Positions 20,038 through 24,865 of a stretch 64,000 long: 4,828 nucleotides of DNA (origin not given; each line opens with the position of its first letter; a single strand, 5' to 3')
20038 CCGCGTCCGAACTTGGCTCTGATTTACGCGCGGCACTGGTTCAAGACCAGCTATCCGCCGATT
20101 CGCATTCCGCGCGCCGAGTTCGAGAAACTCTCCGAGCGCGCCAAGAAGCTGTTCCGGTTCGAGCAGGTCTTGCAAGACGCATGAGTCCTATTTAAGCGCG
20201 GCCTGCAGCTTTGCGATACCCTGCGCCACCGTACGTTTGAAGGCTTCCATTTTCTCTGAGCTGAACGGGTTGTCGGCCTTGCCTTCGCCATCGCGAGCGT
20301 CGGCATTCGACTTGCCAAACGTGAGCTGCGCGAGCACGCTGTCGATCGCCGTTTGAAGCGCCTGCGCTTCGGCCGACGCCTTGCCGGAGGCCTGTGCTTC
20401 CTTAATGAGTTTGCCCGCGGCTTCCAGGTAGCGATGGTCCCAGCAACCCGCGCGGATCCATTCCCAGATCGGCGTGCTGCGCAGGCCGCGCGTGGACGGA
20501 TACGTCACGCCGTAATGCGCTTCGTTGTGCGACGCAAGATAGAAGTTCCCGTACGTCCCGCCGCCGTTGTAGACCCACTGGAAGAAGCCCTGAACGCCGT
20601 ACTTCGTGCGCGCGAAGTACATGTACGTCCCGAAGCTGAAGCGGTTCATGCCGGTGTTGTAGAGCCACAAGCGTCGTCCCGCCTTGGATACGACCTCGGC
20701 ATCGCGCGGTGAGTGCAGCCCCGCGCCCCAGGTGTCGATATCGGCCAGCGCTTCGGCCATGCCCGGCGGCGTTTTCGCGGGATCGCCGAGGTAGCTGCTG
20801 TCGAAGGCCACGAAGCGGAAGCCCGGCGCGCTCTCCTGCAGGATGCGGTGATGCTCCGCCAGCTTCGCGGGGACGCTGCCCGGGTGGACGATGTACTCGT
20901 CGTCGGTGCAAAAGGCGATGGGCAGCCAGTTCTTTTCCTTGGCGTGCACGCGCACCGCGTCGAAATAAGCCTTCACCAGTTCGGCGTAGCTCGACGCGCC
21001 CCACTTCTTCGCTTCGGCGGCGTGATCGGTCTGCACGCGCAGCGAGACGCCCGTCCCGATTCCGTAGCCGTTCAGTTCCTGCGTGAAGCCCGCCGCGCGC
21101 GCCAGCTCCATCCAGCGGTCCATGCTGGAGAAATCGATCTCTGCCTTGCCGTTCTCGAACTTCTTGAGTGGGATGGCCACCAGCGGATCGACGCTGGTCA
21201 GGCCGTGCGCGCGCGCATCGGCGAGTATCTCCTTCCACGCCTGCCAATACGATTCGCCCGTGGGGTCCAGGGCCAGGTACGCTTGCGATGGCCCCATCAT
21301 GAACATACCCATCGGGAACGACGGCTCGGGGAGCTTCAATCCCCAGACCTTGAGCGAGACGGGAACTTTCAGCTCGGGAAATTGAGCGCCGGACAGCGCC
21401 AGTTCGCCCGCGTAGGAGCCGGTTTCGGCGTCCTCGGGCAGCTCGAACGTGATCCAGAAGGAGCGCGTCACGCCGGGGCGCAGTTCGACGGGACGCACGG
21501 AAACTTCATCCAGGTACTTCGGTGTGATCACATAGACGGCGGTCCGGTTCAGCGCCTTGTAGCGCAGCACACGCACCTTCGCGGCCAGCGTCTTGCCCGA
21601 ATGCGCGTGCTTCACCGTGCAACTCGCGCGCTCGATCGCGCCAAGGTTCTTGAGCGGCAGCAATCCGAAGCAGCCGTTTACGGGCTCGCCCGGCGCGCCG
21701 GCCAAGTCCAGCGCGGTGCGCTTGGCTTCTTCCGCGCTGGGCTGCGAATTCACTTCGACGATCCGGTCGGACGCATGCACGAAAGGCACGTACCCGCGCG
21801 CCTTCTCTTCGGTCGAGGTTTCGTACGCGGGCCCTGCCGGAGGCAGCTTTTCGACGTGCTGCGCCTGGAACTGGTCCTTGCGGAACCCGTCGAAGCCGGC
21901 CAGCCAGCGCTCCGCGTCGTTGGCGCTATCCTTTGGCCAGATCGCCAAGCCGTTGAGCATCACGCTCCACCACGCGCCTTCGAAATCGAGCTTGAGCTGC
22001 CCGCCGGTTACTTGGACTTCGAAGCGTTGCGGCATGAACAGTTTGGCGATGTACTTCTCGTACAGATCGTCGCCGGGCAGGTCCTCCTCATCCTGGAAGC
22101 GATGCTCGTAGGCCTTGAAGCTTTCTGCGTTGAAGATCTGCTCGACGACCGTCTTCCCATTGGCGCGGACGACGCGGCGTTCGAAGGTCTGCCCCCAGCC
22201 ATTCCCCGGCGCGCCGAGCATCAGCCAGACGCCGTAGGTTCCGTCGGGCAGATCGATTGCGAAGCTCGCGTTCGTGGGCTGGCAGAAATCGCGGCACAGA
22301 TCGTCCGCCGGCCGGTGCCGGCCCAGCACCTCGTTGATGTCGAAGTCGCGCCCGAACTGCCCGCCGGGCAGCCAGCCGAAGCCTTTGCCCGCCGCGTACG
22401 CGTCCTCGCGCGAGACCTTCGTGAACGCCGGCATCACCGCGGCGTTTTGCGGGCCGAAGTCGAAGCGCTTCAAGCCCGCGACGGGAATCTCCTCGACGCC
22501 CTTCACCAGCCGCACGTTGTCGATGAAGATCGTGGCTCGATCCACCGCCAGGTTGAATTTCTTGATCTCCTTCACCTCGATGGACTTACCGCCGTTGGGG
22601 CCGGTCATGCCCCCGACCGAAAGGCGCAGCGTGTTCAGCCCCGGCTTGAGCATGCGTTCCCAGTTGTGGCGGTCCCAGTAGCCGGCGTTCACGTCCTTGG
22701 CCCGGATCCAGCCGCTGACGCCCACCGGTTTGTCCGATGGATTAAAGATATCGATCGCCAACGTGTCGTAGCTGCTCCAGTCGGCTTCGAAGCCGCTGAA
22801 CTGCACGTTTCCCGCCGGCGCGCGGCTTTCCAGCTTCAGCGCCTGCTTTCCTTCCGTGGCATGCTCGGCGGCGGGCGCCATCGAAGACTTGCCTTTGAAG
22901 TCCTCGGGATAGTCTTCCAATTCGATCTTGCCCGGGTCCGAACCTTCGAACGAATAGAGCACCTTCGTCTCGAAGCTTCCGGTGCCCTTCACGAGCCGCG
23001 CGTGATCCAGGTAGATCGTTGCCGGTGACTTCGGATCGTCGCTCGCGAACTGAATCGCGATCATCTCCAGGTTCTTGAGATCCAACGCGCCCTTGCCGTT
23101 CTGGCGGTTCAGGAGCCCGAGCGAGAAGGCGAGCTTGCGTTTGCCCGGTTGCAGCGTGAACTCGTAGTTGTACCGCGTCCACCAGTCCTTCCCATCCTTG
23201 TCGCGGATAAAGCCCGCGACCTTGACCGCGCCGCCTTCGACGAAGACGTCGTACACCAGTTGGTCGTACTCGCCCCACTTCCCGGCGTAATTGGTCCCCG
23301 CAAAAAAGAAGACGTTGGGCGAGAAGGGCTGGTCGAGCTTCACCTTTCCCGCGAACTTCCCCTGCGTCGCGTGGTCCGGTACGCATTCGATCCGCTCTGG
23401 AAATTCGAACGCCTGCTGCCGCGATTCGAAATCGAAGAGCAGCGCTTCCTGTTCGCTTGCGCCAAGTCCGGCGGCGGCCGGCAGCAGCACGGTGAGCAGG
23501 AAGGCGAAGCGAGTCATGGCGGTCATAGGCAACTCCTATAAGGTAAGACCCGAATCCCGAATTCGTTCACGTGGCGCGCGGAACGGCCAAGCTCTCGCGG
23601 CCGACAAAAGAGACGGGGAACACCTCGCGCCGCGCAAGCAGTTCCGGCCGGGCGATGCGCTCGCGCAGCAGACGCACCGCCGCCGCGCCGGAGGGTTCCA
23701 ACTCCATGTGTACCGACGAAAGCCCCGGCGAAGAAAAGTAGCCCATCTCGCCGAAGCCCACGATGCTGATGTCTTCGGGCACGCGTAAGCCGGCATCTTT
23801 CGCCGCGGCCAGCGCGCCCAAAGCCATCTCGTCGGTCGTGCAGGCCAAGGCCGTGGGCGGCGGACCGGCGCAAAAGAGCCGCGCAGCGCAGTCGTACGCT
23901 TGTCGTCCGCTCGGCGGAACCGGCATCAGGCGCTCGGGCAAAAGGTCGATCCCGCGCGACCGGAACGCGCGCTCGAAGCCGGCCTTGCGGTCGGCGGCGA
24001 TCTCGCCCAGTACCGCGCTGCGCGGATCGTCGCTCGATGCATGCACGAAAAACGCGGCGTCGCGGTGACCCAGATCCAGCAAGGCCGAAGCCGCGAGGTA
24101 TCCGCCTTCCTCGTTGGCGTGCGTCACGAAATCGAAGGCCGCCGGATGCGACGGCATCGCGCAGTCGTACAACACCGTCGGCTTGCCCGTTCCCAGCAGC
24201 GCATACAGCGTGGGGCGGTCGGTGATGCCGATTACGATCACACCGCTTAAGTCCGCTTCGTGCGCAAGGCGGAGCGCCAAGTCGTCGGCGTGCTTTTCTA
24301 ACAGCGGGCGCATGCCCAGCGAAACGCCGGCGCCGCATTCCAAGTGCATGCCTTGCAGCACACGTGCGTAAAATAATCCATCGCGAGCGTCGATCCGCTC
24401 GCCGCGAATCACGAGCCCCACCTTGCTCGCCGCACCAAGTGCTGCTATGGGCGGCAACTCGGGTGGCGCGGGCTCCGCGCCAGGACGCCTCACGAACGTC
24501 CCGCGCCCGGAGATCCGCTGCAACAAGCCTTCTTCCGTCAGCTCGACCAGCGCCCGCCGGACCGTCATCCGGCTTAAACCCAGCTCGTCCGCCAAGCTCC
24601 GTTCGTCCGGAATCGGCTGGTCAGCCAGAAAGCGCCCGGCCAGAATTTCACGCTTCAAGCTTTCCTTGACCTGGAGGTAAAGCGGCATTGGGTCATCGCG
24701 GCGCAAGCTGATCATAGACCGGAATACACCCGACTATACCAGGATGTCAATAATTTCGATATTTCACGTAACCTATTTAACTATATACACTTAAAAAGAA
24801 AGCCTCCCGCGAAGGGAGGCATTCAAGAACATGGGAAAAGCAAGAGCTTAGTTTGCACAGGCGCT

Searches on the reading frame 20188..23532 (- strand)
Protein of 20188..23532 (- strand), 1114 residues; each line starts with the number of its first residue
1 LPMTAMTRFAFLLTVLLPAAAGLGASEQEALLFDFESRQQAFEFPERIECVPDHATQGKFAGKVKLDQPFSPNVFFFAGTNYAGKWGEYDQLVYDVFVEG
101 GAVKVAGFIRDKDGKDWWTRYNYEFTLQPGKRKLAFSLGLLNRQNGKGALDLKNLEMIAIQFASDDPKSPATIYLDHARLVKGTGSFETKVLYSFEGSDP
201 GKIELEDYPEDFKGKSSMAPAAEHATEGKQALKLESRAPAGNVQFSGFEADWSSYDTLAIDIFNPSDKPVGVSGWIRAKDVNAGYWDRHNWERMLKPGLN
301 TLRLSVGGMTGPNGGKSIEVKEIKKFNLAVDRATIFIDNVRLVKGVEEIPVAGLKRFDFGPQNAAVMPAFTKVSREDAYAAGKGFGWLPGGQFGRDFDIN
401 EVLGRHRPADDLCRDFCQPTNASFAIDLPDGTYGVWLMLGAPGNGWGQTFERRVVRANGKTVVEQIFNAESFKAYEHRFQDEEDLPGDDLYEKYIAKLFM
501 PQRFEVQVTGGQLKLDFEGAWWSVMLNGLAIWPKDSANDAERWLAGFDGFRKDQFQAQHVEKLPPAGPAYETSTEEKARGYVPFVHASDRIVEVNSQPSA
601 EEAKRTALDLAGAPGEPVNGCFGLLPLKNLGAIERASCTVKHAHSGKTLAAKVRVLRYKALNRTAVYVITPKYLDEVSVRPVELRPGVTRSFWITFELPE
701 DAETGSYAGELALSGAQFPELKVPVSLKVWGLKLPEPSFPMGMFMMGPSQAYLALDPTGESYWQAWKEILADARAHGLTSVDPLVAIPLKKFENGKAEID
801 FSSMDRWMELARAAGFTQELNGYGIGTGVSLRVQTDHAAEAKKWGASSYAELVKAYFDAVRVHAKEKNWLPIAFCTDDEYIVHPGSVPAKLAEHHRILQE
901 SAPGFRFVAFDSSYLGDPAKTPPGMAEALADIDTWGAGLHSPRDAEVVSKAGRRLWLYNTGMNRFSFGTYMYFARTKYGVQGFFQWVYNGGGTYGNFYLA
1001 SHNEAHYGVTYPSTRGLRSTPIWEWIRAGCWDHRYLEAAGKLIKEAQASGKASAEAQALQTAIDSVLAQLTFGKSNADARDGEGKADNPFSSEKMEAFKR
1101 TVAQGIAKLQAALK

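Call 8: search_protein_families(library=pfam, proteins=[window:20188-23532:-], max_evalue=0.001)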
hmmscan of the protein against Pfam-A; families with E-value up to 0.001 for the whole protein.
window:20188-23532:- (1114 aa): 2 families
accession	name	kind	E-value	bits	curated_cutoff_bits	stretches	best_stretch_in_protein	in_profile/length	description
PF13320.12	GH123_cat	-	1.7e-10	41.2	23.1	1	789-989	62-269/324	Glycoside hydrolase 123, catalytic domain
PF21254.3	AGA-YXIM_GBD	-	0.00084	19.7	27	0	356-441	2-82/138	Beta-agarase/YXIM esterase-like, galactose-binding domain-like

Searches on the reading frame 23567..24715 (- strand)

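Call 8: search_protein_families(library=pfam, proteins=[window:23567-24715:-], max_evalue=0.001)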
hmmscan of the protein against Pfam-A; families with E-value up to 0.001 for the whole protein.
window:23567-24715:- (382 aa): 9 families
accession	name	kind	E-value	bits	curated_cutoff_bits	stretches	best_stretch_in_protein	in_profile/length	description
PF13377.12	Peripla_BP_3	-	3.1e-29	102.6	26.5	1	211-375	3-166/167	Periplasmic binding protein-like domain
PF00392.27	GntR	-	9.8e-22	76.8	27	1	12-75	1-64/64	Bacterial regulatory proteins, gntR family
PF00532.27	Peripla_BP_1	-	2.9e-10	40.5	22.2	1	147-333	49-240/281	Periplasmic binding proteins and sugar binding domain of LacI family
PF13407.12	Peripla_BP_4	-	1.1e-07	32.1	35.1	1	165-322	64-217/258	Periplasmic binding protein domain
PF25213.1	HVO_A0261_N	-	1.4e-05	25.3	35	1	37-70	26-59/86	HVO_A0261 N-terminal domain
PF08220.18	HTH_DeoR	-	2.2e-05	24.5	21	1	41-73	20-52/57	DeoR-like helix-turn-helix domain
PF13545.12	HTH_Crp_2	-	9.6e-05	22.7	27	1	40-72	27-58/70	Crp-like helix-turn-helix domain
PF09339.16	HTH_IclR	-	0.00035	20.7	22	0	41-67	24-50/52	IclR helix-turn-helix domain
PF08279.18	HTH_11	-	0.00057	20.2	25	0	40-63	20-43/55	HTH domain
